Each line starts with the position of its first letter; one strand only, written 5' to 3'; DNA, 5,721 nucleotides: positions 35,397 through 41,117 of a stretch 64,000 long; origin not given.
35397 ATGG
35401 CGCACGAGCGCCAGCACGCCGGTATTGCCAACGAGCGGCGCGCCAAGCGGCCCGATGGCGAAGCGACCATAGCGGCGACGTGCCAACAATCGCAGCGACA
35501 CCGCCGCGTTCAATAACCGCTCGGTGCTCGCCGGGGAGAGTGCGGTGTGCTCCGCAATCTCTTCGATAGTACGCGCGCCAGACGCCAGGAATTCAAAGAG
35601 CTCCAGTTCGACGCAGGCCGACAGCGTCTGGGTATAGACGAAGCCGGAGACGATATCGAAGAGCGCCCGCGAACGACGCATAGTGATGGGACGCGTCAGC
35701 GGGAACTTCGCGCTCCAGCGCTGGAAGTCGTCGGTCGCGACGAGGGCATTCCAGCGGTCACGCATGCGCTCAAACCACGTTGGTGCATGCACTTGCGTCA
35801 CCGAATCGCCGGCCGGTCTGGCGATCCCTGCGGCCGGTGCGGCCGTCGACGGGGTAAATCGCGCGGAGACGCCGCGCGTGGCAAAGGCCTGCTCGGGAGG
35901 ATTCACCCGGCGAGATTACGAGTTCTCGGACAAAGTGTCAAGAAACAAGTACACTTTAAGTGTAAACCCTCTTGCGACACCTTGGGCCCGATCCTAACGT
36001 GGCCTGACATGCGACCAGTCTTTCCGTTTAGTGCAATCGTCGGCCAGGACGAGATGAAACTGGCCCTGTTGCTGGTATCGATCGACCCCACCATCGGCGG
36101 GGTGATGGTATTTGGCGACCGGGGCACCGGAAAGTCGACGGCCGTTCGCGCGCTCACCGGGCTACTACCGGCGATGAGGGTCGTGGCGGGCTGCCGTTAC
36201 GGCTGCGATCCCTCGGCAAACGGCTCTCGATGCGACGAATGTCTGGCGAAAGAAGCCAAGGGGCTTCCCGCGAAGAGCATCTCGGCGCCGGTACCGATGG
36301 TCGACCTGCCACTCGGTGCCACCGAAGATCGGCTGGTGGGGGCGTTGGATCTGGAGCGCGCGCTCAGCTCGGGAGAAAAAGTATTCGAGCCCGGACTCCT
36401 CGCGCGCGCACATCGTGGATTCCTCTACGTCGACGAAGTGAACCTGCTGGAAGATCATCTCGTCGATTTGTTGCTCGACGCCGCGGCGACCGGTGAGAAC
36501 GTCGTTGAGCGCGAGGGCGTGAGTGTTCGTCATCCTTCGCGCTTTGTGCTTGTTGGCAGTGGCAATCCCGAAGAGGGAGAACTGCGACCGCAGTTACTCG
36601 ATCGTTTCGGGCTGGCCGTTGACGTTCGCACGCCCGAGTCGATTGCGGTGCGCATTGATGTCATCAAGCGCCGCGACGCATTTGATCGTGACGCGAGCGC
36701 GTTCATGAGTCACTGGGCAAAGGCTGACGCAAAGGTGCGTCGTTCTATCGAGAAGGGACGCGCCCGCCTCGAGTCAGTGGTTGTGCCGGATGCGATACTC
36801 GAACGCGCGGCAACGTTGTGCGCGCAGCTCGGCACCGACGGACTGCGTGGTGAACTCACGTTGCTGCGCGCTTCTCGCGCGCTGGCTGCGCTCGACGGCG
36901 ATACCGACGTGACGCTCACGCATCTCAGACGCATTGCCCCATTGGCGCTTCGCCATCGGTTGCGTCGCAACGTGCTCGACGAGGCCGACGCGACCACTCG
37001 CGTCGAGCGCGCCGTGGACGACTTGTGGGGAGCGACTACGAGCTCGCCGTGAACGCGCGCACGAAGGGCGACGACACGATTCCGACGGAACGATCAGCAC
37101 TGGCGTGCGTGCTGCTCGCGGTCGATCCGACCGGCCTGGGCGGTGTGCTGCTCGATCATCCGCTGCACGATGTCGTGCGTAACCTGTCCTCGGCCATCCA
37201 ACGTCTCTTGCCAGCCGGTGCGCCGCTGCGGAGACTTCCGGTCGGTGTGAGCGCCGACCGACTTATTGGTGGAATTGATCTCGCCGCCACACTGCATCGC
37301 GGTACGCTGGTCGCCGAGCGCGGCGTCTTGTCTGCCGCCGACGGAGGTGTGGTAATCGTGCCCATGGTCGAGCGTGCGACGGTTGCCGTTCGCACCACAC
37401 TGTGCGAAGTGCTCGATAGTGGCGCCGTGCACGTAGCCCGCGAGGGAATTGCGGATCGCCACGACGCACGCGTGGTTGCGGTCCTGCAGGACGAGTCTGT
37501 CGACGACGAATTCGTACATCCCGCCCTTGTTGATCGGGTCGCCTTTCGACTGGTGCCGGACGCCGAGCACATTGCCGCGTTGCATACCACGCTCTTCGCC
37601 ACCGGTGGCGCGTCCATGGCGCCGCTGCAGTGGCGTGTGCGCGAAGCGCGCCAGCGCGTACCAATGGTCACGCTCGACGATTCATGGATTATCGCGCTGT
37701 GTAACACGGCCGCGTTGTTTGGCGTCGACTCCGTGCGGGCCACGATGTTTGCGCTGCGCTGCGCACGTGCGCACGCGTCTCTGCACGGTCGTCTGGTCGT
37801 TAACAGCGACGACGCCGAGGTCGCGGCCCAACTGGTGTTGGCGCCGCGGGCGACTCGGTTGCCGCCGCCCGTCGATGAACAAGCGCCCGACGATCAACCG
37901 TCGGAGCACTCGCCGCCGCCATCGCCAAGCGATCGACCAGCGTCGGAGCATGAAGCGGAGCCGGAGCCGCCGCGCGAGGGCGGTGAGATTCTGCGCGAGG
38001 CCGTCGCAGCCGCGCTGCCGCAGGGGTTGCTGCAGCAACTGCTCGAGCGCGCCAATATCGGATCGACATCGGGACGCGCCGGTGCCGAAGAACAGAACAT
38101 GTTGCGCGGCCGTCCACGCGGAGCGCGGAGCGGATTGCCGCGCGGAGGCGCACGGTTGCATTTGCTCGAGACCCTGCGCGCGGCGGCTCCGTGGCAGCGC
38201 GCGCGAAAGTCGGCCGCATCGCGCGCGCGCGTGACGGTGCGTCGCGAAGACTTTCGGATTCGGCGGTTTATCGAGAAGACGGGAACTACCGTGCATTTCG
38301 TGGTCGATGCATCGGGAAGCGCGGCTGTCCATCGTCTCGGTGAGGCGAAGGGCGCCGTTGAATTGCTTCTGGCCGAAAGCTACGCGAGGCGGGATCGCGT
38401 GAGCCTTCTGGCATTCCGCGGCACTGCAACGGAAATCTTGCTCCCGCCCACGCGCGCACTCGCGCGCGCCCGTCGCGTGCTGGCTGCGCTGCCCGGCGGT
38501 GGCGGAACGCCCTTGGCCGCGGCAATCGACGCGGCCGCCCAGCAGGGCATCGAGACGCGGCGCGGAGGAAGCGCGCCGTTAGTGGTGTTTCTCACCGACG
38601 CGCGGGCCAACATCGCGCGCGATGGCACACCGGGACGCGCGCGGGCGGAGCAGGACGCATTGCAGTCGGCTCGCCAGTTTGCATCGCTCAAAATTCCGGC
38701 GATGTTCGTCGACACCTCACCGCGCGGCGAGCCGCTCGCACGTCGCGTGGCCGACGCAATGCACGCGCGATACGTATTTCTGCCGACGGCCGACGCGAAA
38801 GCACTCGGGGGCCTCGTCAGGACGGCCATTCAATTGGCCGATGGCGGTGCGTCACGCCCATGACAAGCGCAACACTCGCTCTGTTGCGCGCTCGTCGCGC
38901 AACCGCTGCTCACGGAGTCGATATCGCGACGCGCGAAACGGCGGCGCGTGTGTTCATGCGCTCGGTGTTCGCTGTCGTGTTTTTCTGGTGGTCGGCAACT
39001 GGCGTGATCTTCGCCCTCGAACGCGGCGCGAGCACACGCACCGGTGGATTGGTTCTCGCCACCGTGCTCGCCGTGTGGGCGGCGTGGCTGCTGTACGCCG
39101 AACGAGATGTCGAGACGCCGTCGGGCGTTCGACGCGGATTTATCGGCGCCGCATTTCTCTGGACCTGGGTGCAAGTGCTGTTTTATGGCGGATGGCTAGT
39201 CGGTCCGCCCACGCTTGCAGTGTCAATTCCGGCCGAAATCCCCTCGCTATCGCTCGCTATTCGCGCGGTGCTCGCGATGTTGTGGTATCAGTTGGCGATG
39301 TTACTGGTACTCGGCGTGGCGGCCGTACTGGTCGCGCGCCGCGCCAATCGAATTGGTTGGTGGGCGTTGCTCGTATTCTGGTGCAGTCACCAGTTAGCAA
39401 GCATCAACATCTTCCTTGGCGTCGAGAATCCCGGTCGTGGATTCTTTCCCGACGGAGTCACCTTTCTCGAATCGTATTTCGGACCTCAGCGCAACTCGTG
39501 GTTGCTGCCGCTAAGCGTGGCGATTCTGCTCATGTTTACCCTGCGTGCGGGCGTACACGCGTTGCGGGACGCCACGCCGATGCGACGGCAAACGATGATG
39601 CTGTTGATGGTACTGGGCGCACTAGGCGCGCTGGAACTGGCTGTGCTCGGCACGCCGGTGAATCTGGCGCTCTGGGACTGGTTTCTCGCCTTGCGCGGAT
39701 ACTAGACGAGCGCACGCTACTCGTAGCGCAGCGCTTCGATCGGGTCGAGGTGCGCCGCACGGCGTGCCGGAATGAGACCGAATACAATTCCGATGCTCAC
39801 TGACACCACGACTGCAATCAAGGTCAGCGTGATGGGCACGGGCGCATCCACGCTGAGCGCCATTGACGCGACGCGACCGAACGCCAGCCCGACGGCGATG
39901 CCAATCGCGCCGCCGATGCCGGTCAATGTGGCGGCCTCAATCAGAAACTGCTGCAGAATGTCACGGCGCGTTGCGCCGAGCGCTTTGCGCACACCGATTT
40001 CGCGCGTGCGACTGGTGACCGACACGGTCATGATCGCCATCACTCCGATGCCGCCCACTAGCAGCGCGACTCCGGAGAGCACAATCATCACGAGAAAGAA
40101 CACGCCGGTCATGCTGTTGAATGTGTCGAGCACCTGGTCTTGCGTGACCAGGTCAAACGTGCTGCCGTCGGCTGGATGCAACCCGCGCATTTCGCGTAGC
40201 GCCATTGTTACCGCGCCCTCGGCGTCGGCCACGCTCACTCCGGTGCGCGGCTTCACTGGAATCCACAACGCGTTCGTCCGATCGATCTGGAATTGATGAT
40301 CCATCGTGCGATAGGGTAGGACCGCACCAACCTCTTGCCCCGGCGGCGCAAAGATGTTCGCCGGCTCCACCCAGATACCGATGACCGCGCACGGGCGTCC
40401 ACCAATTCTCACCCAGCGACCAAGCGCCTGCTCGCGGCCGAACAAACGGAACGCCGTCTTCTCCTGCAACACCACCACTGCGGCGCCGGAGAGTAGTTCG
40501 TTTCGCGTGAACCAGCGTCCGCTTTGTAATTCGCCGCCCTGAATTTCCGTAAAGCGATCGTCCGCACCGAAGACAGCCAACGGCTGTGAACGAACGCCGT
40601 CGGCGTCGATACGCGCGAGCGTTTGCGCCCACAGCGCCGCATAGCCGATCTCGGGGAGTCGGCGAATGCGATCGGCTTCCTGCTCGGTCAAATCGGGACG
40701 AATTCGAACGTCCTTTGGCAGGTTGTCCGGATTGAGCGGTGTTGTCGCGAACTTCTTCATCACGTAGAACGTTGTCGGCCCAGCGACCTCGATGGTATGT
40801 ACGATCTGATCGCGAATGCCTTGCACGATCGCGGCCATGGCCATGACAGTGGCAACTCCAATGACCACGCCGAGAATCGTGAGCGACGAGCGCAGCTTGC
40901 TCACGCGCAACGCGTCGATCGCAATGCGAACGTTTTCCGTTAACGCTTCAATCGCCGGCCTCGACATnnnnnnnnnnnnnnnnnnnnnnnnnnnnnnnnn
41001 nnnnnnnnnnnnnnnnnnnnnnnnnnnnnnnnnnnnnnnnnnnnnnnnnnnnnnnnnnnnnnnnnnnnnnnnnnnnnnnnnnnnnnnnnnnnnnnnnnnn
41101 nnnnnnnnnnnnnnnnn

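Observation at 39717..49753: Strict A-B alternation: four heterodimer cassettes with ~2.5 kb period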

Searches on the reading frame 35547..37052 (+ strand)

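Call 43: search_protein_families(library=pfam, proteins=[window:35547-37052:+])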
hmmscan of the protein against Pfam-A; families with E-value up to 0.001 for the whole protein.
window:35547-37052:+ (501 aa): 5 families
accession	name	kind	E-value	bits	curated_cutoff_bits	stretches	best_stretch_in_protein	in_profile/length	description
PF17863.7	AAA_lid_2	-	1.2e-15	57.4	22.7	1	420-480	3-64/74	AAA lid domain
PF01078.27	Mg_chelatase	-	5.8e-12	45.9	20.3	1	272-341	89-158/207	Magnesium chelatase, subunit ChlI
PF07728.20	AAA_5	-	4e-07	30.6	22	1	246-354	25-139/139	AAA domain (dynein-related subfamily)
PF00493.29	MCM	-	0.00023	20.8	23.3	0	271-372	103-200/224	MCM P-loop domain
PF13401.12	AAA_22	-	0.00093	19.9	27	0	186-310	8-105/130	AAA domain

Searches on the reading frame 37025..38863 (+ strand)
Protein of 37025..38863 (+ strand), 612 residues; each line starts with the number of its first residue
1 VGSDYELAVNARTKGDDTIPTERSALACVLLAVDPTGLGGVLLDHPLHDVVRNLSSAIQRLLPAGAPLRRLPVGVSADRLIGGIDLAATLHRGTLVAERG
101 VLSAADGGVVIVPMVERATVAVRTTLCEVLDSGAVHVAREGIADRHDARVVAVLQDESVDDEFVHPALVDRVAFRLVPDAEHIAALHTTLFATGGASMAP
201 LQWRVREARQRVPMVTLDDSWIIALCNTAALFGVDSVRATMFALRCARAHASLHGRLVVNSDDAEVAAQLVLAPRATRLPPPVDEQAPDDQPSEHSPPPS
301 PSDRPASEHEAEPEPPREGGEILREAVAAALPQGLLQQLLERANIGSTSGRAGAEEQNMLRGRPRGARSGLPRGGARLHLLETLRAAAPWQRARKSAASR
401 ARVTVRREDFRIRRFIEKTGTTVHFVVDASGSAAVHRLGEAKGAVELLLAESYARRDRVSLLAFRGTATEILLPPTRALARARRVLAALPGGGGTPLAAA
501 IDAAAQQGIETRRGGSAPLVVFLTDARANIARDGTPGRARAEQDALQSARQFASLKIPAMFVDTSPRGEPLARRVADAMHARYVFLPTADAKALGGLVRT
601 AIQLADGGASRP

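Call 43: search_protein_families(library=pfam, proteins=[window:37025-38863:+])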
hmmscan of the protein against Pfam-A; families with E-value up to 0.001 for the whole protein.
window:37025-38863:+ (612 aa): 5 families
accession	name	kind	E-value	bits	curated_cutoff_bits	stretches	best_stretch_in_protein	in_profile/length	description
PF17863.7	AAA_lid_2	-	7.5e-13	48.5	22.7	1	225-290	4-69/74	AAA lid domain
PF13519.12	VWA_2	-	1.3e-11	45.5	27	1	424-526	2-106/107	von Willebrand factor type A domain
PF00092.34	VWA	-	7.2e-07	30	23.8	1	423-557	2-132/174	von Willebrand factor type A domain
PF01882.25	DUF58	-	9.6e-05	22.1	23.4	1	402-516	17-137/216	Protein of unknown function DUF58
PF00493.29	MCM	-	0.00076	19.1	23.3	0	93-150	108-165/224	MCM P-loop domain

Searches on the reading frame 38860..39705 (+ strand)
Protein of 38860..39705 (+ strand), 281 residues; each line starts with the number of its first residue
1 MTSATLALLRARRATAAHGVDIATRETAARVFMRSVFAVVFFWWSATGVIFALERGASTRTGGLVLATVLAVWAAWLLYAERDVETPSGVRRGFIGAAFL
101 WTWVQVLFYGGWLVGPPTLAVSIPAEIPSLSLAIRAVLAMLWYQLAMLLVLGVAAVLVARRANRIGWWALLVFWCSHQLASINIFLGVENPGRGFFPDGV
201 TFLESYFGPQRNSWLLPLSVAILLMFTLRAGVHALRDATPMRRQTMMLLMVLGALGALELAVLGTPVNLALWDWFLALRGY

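Call 43: search_protein_families(library=pfam, proteins=[window:38860-39705:+])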
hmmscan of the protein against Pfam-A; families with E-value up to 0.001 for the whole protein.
window:38860-39705:+ (281 aa): 1 family
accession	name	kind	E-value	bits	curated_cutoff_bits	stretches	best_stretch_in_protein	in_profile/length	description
PF12291.15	DUF3623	-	6.2e-40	137.5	27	1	35-277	7-250/256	Protein of unknown function (DUF3623)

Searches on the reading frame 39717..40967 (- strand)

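Call 4: search_protein_families(library=pfam, proteins=[window:39717-40967:-])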
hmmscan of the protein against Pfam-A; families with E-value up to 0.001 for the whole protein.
window:39717-40967:- (416 aa): 2 families
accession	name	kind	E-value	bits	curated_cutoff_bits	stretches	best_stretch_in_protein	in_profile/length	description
PF12704.14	MacB_PCD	-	8.8e-34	118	27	1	27-254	1-205/207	MacB-like periplasmic core domain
PF02687.27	FtsX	-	3.8e-21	75.8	25.5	1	295-409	1-120/120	FtsX-like permease C-terminal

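Call 5: search_protein_families(library=ncbifam, proteins=[window:39717-40967:-])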
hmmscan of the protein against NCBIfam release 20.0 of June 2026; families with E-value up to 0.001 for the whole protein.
window:39717-40967:- (416 aa): 6 families
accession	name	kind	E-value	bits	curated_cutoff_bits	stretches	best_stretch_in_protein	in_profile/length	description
NF007826.0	PRK10535.1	equivalog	2.1e-56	191.5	966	1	6-414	251-646/648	macrolide ABC transporter ATP-binding protein/permease MacB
TIGR03434.1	ADOP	subfamily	2.4e-45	155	622.3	2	133-416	530-803/803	ADOP family duplicated permease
TIGR02212.1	lolCE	equivalog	1.2e-06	27.7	362.45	0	290-416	269-411/411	lipoprotein-releasing ABC transporter permease subunit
NF008076.0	PRK10814.1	exception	2.1e-06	27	473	1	296-416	269-399/399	lipoprotein-releasing ABC transporter permease subunit LolC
NF038346.1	FtsX_actino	exception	1.4e-05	24.7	250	1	276-397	165-294/308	permease-like cell division protein FtsX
TIGR00439.2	FtsX_Gneg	equivalog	3.1e-05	23.3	255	1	253-395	133-272/292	permease-like cell division protein FtsX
